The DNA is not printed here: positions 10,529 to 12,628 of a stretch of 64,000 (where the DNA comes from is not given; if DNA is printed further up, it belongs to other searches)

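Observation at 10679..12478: Cytoplasmic 599-aa protein built from about 14 near-perfect 34-residue ankyrin-like repeats in a spore-forming Firmicute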

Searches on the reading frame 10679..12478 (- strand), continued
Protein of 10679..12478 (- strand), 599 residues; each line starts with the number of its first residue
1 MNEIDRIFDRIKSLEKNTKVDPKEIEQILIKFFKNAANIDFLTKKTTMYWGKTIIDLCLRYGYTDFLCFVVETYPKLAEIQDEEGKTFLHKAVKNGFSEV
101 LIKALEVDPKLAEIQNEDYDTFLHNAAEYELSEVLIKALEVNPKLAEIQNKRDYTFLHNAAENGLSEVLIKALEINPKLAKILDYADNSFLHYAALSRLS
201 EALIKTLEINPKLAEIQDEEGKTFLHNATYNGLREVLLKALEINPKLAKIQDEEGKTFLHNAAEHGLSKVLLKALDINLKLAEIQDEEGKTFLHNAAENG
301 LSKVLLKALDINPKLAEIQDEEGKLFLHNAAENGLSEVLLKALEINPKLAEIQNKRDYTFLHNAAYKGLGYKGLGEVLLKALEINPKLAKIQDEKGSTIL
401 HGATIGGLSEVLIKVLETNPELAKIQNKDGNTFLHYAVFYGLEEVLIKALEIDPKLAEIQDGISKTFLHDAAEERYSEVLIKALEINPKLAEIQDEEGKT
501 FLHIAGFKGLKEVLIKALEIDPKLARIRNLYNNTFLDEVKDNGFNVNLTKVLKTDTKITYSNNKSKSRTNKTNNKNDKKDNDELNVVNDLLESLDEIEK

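Call 10: find_encoding_contigs(protein=P0001, flank=8000, max_places=6)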
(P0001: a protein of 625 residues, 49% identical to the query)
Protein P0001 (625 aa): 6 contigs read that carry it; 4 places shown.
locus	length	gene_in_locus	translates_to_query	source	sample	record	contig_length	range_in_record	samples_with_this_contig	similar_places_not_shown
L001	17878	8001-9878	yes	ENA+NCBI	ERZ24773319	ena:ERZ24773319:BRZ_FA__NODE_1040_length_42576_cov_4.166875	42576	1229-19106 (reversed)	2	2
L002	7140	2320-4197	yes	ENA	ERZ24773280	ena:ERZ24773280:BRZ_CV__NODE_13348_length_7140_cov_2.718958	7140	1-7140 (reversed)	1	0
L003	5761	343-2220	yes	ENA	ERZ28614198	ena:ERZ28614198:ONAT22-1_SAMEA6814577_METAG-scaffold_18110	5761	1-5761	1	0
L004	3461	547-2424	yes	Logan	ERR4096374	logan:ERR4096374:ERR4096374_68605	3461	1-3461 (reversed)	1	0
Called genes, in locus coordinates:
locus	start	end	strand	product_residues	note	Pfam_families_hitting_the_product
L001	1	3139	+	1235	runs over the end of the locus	PF04563:RNA_pol_Rpb2_1, PF04561:RNA_pol_Rpb2_2, PF04565:RNA_pol_Rpb2_3, PF10385:RNA_pol_Rpb2_45, PF00562:RNA_pol_Rpb2_6, PF04560:RNA_pol_Rpb2_7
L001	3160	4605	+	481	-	PF04997:RNA_pol_Rpb1_1, PF00623:RNA_pol_Rpb1_2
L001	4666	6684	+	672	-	PF04983:RNA_pol_Rpb1_3, PF05000:RNA_pol_Rpb1_4 (weak), PF04998:RNA_pol_Rpb1_5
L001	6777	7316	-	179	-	-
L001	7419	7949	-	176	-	-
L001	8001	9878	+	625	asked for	PF13606:Ank_3 (faint), PF13637:Ank_4 (faint), PF00023:Ank (faint), PF10566:Glyco_hydro_97 (faint), PF12796:Ank_2 (weak), PF13857:Ank_5 (weak)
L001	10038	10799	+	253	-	PF13306:LRR_5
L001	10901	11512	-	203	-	PF12844:HTH_19, PF13560:HTH_31 (weak), PF01381:HTH_3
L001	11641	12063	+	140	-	PF07883:Cupin_2 (weak)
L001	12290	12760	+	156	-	PF03073:TspO_MBR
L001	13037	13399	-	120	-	-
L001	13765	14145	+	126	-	-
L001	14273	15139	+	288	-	PF01841:Transglut_core (weak)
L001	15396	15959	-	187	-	-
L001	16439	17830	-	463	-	PF16653:Sacchrp_dh_C (weak)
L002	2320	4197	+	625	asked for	PF13606:Ank_3 (faint), PF13637:Ank_4 (faint), PF00023:Ank (faint), PF10566:Glyco_hydro_97 (faint), PF12796:Ank_2 (weak), PF13857:Ank_5 (weak)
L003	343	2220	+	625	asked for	PF13606:Ank_3 (faint), PF13637:Ank_4 (faint), PF00023:Ank (faint), PF10566:Glyco_hydro_97 (faint), PF12796:Ank_2 (weak), PF13857:Ank_5 (weak)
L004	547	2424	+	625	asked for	PF13606:Ank_3 (faint), PF13637:Ank_4 (faint), PF00023:Ank (faint), PF10566:Glyco_hydro_97 (faint), PF12796:Ank_2 (weak), PF13857:Ank_5 (weak)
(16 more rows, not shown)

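Call 11: find_encoding_contigs(protein=P0002, flank=8000, max_places=4)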
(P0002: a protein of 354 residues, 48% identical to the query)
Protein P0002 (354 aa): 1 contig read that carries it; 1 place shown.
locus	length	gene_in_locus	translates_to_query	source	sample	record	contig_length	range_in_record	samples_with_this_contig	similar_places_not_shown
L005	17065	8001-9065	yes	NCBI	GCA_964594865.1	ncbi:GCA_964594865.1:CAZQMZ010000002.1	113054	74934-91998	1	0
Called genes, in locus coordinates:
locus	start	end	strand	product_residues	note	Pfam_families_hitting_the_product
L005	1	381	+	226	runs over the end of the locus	PF09560:Spore_YunB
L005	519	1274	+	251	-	PF00571:CBS (weak)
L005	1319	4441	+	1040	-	PF00133:tRNA-synt_1, PF09334:tRNA-synt_1g (faint), PF08264:Anticodon_1, PF19302:DUF5915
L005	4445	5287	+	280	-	PF10672:Methyltrans_SAM, PF03602:Cons_hypoth95 (weak), PF13847:Methyltransf_31 (weak), PF13649:Methyltransf_25 (weak)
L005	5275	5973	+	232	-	PF00849:PseudoU_synth_2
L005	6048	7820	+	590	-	PF08439:Peptidase_M3_N, PF01432:Peptidase_M3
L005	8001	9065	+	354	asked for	PF13857:Ank_5 (faint), PF00023:Ank (faint), PF13414:TPR_11 (faint), PF12796:Ank_2 (weak)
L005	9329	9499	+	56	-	-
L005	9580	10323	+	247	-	PF01479:S4, PF01728:FtsJ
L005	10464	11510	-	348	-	PF13379:NMT1_2 (faint), PF09084:NMT1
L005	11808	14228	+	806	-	PF00133:tRNA-synt_1, PF01406:tRNA-synt_1e (faint), PF09334:tRNA-synt_1g, PF13603:tRNA-synt_1_2, PF08264:Anticodon_1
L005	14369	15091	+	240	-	PF14378:PAP2_3, PF01569:PAP2 (weak)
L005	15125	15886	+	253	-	-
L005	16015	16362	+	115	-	-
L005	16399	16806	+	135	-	PF01261:AP_endonuc_2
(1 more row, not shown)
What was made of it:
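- Closest known: Uncharacterised relatives P0001. Different: Different tails and unrelated genomic neighbourhoods (calls 10, 11).
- One relative lies about 8 kb from a YunB-family spore gene (call 11).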

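Call 15: find_related_loci(query=A1, collection=genome_contigs, flank=8000)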
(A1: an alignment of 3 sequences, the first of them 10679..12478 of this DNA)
Query A1 (599 aa) in genome_contigs; peptide patterns used: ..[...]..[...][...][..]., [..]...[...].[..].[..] (x = any residue, [..] = any of these).
177 stretches matched a pattern; 2 encode a relative of the query (tblastn E <= 1e-3); 2 distinct loci.
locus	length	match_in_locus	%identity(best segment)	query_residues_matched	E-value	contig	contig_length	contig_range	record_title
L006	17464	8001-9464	49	21-536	1e-133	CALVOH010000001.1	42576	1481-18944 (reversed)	MAG: uncultured Clostridia bacterium isolate BRZ_FA__bin71 genome assembly, contig: BRZ_FA__NODE_1040_length_42576_cov_4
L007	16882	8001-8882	48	26-564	4e-69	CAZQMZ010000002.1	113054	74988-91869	MAG TPA_asm: uncultured Lachnospiraceae bacterium isolate SRP141132_co6_281 genome assembly, contig: NODE_44_length_1130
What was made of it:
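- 2 loci in 185,579 species genomes (call 15).
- Tried and rejected: The species genome was not recovered in the genome_contigs scan (call 15).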

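Call 16: list_cluster_members(proteins=[window:10679-12478:-, window:9970-10443:+, window:13308-14210:-, window:14214-15272:-, window:7370-9007:-])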
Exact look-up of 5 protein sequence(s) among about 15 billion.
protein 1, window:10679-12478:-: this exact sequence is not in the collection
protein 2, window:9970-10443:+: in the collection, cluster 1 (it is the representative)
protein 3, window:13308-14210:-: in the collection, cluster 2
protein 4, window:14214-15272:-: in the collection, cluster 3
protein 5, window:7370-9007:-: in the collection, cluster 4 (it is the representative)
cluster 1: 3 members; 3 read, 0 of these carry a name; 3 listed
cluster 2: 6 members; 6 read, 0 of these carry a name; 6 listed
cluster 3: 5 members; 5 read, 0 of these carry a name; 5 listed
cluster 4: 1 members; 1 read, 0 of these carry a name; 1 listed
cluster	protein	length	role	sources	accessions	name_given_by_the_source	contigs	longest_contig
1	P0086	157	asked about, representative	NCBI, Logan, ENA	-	-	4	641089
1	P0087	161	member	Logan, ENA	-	-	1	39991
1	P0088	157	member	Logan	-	-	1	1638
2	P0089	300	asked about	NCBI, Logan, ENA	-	-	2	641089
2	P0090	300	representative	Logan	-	-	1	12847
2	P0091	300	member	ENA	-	-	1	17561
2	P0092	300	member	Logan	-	-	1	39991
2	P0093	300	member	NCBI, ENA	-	-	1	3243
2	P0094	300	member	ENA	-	-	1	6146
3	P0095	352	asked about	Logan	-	-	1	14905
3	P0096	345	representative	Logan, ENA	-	-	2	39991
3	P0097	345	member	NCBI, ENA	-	-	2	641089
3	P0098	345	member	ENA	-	-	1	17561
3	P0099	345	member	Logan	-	-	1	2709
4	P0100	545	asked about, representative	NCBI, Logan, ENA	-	-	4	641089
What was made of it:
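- The exact 599-aa sequence is absent from the 15-billion-protein collection (call 16).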

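Call 22: predict_structure(alignment_id=A1)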
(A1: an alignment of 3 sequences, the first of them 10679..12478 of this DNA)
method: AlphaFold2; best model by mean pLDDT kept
length: 599 residues; sequences in the alignment: 3
mean_pLDDT: 87.3   pTM: 0.78
mean pLDDT of the five models: 87.3, 86.5, 84.7, 84.4, 84.2
residues with pLDDT >= 90: 426; 70-90: 91; 50-70: 31; < 50: 51
segments of 3 or more residues with pLDDT < 50: 549-599
pLDDT, mean of each block of 10 residues (from residue 1): 64 60 80 76 74 85 91 91 90 96 97 92 97 98 97 95 98 98 96 98 98 97 98 98 98 98 98 97 98 98 98 97 98 97 97 96 92 93 95 96 95 95 95 97 97 96 95 97 96 92 91 89 83 80 58 36 26 34 40 35
secondary structure, 60 per line:
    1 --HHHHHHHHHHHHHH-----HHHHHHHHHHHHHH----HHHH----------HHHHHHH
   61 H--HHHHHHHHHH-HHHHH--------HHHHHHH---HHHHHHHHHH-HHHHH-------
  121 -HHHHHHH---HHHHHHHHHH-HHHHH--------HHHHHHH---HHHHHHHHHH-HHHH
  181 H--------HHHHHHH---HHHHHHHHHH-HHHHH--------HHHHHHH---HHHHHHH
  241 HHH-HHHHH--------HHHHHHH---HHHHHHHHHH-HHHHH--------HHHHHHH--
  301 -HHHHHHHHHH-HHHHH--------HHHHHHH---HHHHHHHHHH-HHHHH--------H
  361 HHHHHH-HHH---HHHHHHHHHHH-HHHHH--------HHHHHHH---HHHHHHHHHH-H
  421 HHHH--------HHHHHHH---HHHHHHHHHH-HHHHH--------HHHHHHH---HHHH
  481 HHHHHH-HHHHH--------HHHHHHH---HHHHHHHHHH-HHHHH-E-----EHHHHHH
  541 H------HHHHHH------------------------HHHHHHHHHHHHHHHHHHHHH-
elements in order: H3-16 H22-35 H40-43 H54-61 H64-73 H75-79 H88-94 H98-107 H109-113 H122-128 H132-141 H143-147 H156-162 H166-175 H177-181 H190-196 H200-209 H211-215 H224-230 H234-243 H245-249 H258-264 H268-277 H279-283 H292-298 H302-311 H313-317 H326-332 H336-345 H347-351 H360-366 H374-384 H386-390 H399-405 H409-418 H420-424 H433-439 H443-452 H454-458 H467-473 H477-486 H488-492 H501-507 H511-520 H522-526 H535-541 H548-553 H578-598

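Call 28: fold_search(model_id=the predicted structure, library=pdb)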
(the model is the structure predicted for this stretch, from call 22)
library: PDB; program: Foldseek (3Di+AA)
matches with E <= 10: 1403; with E <= 0.001: 344
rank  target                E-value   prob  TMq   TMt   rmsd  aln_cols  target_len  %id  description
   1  8cs9_A                3.4e-15  1.00  0.53  0.42   9.5       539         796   22  Composite reconstruction of Class 1 of the erythrocyte ankyrin-1 complex (released 2022-07-20)
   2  5vkq_A                1.1e-14  1.00  0.45  0.22  11.8       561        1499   24  Structure of a mechanotransduction ion channel Drosophila NOMPC in nanodisc (released 2017-06-28)
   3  4rlv                  2.3e-14  1.00  0.52  0.39  11.2       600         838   21  Crystal Structure of AnkB 24 Ankyrin Repeats in Complex with AnkR Autoinhibition Segment (released 2014-11-26)
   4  5y4d                  2.4e-14  1.00  0.52  0.46  10.2       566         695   22  Crystal Structure of AnkB Ankyrin Repeats in Complex with AnkR/AnkB Chimeric Autoinhibition Segment (released 2017-09-13)
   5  7tw3_G                4.7e-14  1.00  0.34  0.33  16.0       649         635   19  Cryo-EM structure of human ankyrin complex (B2P1A1) from red blood cell (released 2022-06-08)
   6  6mol_A                5.0e-13  1.00  0.52  0.66   7.1       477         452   25  Monoextended DARPin M_R12 complex with EpoR (released 2019-06-05)
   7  5y4f_B                1.1e-12  1.00  0.48  0.65   6.0       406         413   22  Crystal Structure of AnkB Ankyrin Repeats R13-24 in complex with autoinhibition segment AI-c (released 2017-09-13)
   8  9goa_A                1.1e-12  1.00  0.39  0.24  16.1       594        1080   18  Pore state of alpha-Latrotoxin (released 2024-10-16)
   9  5leb                  1.6e-12  1.00  0.27  0.34  16.7       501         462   23  Crystal structure of DARPin-DARPin rigid fusion, variant DDD_D12_06_D12_06_D12 (released 2017-08-02)
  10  7ykr_A                1.8e-12  1.00  0.57  0.36   7.7       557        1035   19  Structure of TRPA1 in Drosophila melanogaster in a state with 17 ankyrin repeats determined (released 2023-07-26)
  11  9go9_A                2.3e-12  1.00  0.54  0.31   7.9       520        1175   21  Prepore state of alpha-Latrotoxin (released 2024-10-16)
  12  5lec                  2.5e-12  1.00  0.24  0.29  14.8       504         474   23  Crystal structure of DARPin-DARPin rigid fusion, variant DDD_D12_12_D12_12_D12 (released 2017-08-02)
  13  5lee                  2.6e-12  1.00  0.25  0.30  14.7       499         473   23  Crystal structure of DARPin-DARPin rigid fusion, variant DDD_D12_12_D12_12_D12 (released 2017-08-02)
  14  7uzu_A                3.2e-12  1.00  0.42  0.54  13.6       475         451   21  Ankyrin-1 (N-terminal region of membrane binding domain, local refinement from consensus reconstruction; bound to N-te (released 2022-07-20)
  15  5led                  3.6e-12  1.00  0.24  0.30  14.6       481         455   23  Crystal structure of DARPin-DARPin rigid fusion, variant DDD_D12_12_D12_12_D12 (released 2017-08-02)
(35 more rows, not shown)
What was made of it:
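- On Ankyrin repeat superfamily (Pfam clan Ank): All 50 best Foldseek PDB matches are ANK proteins (call 28).
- All 50 best Foldseek PDB matches are ANK proteins: ankyrin-1, NOMPC, AnkB, DARPins, TRPA1, latrotoxin (call 28).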

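Call 39: search_protein_families(library=padloc, proteins=[window:10679-12478:-], max_evalue=0.01)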
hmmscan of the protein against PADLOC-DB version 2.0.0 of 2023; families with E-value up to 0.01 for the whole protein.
window:10679-12478:- (599 aa): 2 families
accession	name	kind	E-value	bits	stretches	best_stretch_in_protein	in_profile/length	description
PDLC02908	Ankyrin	-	2.2e-29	100.3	5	161-260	747-841/880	-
PDLC04918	PDC-S13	-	1.1e-06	26.9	1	347-400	85-137/214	-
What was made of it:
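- PADLOC has an 'Ankyrin' model, matched at 2.2e-29 (call 39).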

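Call 40: search_protein_families(library=phrogs, proteins=[window:10679-12478:-], max_evalue=0.01)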
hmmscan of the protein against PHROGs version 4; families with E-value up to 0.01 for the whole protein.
window:10679-12478:- (599 aa): 8 families
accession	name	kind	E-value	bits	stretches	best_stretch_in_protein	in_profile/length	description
phrog_7590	-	unknown function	2e-19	71.3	1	305-387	78-155/234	-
phrog_27209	-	unknown function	2.9e-08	35.1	0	85-128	11-54/83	-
phrog_1952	-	unknown function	2.6e-07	31.6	0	156-165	21-30/42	-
phrog_7944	-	unknown function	7.6e-06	26.9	0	227-243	7-23/51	-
phrog_23278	-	unknown function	3.9e-05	24.7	0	92-119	30-57/61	-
phrog_17923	-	unknown function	5.8e-05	24.1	0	330-374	24-68/215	-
phrog_14799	-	unknown function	0.00013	22.8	0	510-539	48-77/262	-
phrog_20641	-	unknown function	0.00082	20.2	0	432-460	22-50/74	-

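Call 42: find_related_loci(query=A1, collection=viral_contigs, flank=6000)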
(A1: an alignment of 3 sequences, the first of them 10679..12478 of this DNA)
Query A1 (599 aa) in viral_contigs; peptide patterns used: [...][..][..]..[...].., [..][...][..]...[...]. (x = any residue, [..] = any of these).
274 stretches matched a pattern, but none encodes a relative of the query by tblastn (E <= 1e-3).
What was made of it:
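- No relatives were found in 2.9 million viral contigs with A1 (call 42).
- Tried and rejected: No relatives were found in IMG/VR with A1 (call 42).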

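Call 43: find_related_loci(query=A1, collection=metagenome_contigs, flank=6000)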
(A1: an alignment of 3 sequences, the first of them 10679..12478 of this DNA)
Query A1 (599 aa) in metagenome_contigs; peptide patterns used: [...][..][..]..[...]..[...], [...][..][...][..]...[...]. (x = any residue, [..] = any of these).
600 stretches matched a pattern, but none encodes a relative of the query by tblastn (E <= 1e-3).
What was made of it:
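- None found with the three-protein alignment A1 in IMG/VR or JGI metagenome contigs (calls 42, 43).
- Tried and rejected: The JGI metagenome scan with A1 found none (call 43).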

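Call 53: find_encoding_contigs(protein=P0087, flank=7000, max_places=3)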
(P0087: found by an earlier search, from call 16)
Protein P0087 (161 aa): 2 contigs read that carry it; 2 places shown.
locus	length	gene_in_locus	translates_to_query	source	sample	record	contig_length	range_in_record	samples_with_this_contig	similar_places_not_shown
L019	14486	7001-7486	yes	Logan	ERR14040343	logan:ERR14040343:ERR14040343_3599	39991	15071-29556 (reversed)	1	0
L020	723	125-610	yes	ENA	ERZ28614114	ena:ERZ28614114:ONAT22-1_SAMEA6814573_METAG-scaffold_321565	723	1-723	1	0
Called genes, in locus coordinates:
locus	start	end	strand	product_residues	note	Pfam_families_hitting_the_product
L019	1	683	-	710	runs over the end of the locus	PF01751:Toprim, PF01131:Topoisom_bac, PF01396:Zn_ribbon_Top1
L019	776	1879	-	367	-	PF02481:DNA_processg_A, PF17782:WHD_DprA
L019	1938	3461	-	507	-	PF05362:Lon_C (weak), PF13541:ChlI, PF01078:Mg_chelatase, PF00158:Sigma54_activat (weak), PF07728:AAA_5, PF00493:MCM (weak), PF13335:Mg_chelatase_C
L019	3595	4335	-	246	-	PF01553:Acyltransferase (faint)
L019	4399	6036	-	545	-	PF02734:Dak2, PF21645:FakA-like_M, PF13684:FakA-like_C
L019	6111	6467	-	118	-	PF03780:Asp23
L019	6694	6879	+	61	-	PF00830:Ribosomal_L28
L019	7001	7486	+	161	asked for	-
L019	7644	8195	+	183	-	-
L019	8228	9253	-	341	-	-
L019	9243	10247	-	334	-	PF00145:DNA_methylase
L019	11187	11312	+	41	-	-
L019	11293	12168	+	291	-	PF23343:REP_ORF2-G2P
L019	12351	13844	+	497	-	PF00239:Resolvase, PF07508:Recombinase, PF13408:Zn_ribbon_recom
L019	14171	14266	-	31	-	-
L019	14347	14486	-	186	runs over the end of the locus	-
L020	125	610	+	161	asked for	-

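Call 54: find_encoding_contigs(protein=P0092, flank=5000, max_places=3)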
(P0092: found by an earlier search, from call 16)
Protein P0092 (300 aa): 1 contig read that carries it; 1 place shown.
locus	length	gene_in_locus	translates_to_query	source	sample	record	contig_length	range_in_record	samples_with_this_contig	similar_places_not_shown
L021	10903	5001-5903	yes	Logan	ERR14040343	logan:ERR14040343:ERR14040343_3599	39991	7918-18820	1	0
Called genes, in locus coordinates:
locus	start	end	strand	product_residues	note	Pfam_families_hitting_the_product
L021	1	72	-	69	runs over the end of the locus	PF01192:RNA_pol_Rpb6 (weak)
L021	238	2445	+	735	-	PF17764:PriA_3primeBD, PF00270:DEAD, PF04851:ResIII, PF18319:Zn_ribbon_PriA, PF00271:Helicase_C, PF18074:PriA_C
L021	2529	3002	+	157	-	PF01327:Pep_deformylase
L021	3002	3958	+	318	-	PF00551:Formyl_trans_N, PF02911:Formyl_trans_C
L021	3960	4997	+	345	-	PF04055:Radical_SAM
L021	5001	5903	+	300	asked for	PF03193:RsgA_GTPase, PF02421:FeoB_N (faint), PF01926:MMR_HSR1 (weak)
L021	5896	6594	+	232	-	PF00834:Ribul_P_3_epim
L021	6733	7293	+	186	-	-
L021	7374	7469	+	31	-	-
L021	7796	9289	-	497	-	PF00239:Resolvase, PF07508:Recombinase, PF13408:Zn_ribbon_recom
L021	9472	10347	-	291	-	PF23343:REP_ORF2-G2P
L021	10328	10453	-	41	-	-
